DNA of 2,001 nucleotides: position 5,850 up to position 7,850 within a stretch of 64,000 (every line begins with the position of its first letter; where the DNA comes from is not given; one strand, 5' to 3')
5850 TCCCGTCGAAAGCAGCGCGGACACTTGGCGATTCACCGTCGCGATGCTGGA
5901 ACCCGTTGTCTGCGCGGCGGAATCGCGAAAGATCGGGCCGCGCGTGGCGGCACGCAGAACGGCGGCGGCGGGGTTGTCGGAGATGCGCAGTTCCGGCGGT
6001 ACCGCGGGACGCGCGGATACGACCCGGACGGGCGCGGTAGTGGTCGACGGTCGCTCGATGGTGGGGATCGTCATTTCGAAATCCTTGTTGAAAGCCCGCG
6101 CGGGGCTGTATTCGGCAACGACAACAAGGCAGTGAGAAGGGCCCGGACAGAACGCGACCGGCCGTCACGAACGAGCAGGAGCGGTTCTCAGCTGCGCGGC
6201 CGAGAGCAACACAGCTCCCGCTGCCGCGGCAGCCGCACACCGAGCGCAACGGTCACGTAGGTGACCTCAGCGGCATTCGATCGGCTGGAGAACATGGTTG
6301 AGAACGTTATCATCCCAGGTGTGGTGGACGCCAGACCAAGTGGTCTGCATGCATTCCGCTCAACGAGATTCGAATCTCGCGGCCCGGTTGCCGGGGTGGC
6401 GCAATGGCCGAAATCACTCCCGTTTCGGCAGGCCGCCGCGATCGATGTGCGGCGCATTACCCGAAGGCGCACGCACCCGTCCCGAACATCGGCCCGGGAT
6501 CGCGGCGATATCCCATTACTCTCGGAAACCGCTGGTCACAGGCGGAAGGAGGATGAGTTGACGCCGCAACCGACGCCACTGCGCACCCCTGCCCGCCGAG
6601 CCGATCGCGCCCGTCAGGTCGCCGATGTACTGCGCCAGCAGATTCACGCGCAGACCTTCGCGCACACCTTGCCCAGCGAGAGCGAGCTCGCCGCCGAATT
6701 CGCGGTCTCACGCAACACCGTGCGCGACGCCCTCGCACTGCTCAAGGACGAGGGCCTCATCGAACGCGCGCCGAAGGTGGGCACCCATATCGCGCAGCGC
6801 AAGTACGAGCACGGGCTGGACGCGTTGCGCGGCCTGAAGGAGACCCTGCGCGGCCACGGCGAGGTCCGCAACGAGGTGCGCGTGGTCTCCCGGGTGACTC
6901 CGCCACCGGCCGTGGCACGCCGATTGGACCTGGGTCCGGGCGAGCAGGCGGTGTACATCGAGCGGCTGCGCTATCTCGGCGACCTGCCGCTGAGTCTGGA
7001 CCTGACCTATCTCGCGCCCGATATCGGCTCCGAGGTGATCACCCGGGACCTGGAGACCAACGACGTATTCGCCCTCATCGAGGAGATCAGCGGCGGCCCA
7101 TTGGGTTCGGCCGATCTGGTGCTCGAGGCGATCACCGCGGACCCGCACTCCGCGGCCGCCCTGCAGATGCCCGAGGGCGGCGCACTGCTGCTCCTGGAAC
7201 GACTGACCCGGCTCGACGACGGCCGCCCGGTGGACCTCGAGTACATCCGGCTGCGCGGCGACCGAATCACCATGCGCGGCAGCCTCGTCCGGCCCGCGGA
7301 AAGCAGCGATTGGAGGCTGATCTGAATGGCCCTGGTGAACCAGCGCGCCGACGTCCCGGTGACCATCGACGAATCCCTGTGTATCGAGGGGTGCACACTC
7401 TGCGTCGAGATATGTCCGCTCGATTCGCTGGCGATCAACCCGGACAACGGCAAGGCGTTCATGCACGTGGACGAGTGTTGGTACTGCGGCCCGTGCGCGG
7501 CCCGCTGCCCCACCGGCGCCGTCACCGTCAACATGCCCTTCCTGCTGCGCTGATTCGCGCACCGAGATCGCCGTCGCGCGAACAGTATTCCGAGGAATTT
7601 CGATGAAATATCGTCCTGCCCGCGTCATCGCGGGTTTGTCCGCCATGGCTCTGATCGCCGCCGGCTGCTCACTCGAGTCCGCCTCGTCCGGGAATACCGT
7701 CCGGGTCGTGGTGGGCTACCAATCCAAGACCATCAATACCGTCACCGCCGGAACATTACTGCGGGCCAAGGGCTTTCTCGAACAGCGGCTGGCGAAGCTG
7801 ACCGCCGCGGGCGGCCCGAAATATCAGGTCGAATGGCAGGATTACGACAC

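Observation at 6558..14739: APS-reductase-like AprB/AprA pair split around a sulfonate-type ABC importer in a GntR-led operon, followed by a secreted aryl-sulfotransferase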

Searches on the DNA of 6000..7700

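Call 95: search_rna_families(source=window, start=6000, end=7700, threshold=evalue, max_evalue=1)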
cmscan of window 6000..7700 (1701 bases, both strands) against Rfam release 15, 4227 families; matches with E-value up to 1: 0.
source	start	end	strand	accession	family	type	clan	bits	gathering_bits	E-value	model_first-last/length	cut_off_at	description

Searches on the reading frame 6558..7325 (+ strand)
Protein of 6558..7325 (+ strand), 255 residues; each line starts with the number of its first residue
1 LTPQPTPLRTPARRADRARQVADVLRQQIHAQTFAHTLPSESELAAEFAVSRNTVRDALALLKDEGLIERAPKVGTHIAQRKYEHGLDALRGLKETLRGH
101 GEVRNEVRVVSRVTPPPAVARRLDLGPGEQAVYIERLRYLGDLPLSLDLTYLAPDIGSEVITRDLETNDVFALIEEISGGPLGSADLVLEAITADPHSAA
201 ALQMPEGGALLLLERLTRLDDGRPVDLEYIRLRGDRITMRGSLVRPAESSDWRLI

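Call 3: search_protein_families(library=pfam, proteins=[window:6558-7325:+], max_evalue=0.01)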
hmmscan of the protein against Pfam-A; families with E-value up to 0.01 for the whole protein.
window:6558-7325:+ (255 aa): 9 families
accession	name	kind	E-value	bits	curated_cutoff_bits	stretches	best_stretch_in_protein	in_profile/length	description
PF07702.18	UTRA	-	4.9e-31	107.9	23.8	1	102-237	5-140/141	UTRA domain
PF00392.27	GntR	-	2.6e-17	62.6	27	1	18-78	2-64/64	Bacterial regulatory proteins, gntR family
PF08279.18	HTH_11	-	0.00014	22.1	25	1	41-73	18-51/55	HTH domain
PF13545.12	HTH_Crp_2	-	0.00037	20.8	27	1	39-71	23-56/70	Crp-like helix-turn-helix domain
PF14502.12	HTH_41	-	0.0011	18.8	25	1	38-76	6-46/48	Helix-turn-helix domain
PF12840.13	HTH_20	-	0.0016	18.8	27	0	40-69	20-49/51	Helix-turn-helix domain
PF25213.1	HVO_A0261_N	-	0.0035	17.6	35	0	40-72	26-58/86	HVO_A0261 N-terminal domain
PF01726.22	LexA_DNA_bind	-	0.0086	16.3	23.7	0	16-73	6-61/65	LexA DNA binding domain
PF08220.18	HTH_DeoR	-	0.0092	16.2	21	0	42-70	18-46/57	DeoR-like helix-turn-helix domain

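Call 4: search_protein_families(library=ncbifam, proteins=[window:6558-7325:+], max_evalue=0.01)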
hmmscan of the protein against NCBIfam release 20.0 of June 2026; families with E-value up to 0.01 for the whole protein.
window:6558-7325:+ (255 aa): 28 families (the best 25 are shown)
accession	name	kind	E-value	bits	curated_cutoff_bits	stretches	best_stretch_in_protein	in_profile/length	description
TIGR02018.2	his_ut_repres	equivalog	3.4e-30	105.1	220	1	19-241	2-224/226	histidine utilization transcriptional repressor HutC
TIGR02325.1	C_P_lyase_phnF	equivalog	5.7e-26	91.5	156.8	1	18-238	10-233/238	phosphonate metabolism transcriptional regulator PhnF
NF041547.1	GntR_LSA1692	equivalog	2.1e-25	89.7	275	1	19-245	4-232/233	GntR family transcriptional regulator, LSA1692 subfamily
NF052441.1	TransRegRv0792c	equivalog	2.9e-22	79.2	400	1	17-245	17-248/260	Rv0792c family HTH-type transcriptional regulator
TIGR03337.1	phnR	equivalog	1.5e-18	67.4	296.75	1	19-239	4-226/231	phosphonate utilization transcriptional regulator PhnR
NF007292.0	PRK09764.1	equivalog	4.5e-18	65.3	281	1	17-177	6-168/240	GntR family transcriptional regulator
TIGR02404.1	trehalos_R_Bsub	equivalog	7.1e-17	61.8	211.95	1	19-235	3-223/233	trehalose operon repressor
NF008491.0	PRK11402.1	subfamily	6.7e-16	58.5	269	1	34-239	31-236/243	GntR family transcriptional regulator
NF011575.0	PRK14999.1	equivalog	7.4e-15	54.9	424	1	36-241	34-237/241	histidine utilization repressor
NF007486.0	PRK10079.1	equivalog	7.2e-13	48.8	363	1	10-221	10-218/241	phosphonate metabolism transcriptional regulator PhnF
NF052282.1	PLP_TF_PdxR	equivalog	6e-11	42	320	1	19-85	4-72/448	MocR-like pyridoxine biosynthesis transcription factor PdxR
NF003011.0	PRK03837.1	subfamily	5e-08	32.8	260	1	10-69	7-68/241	transcriptional regulator NanR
NF007741.0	PRK10421.1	equivalog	7.9e-08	32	311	1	18-85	9-78/262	transcriptional regulator LldR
NF052281.1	rhizopine_MocR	equivalog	1.6e-07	30.4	650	1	15-82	17-86/479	rhizopine catabolism transcriptional regulator MocR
NF052290.2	MocR_like_YczR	exception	3.8e-07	29.2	487.4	1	15-80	18-85/458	MocR-like transcription factor YczR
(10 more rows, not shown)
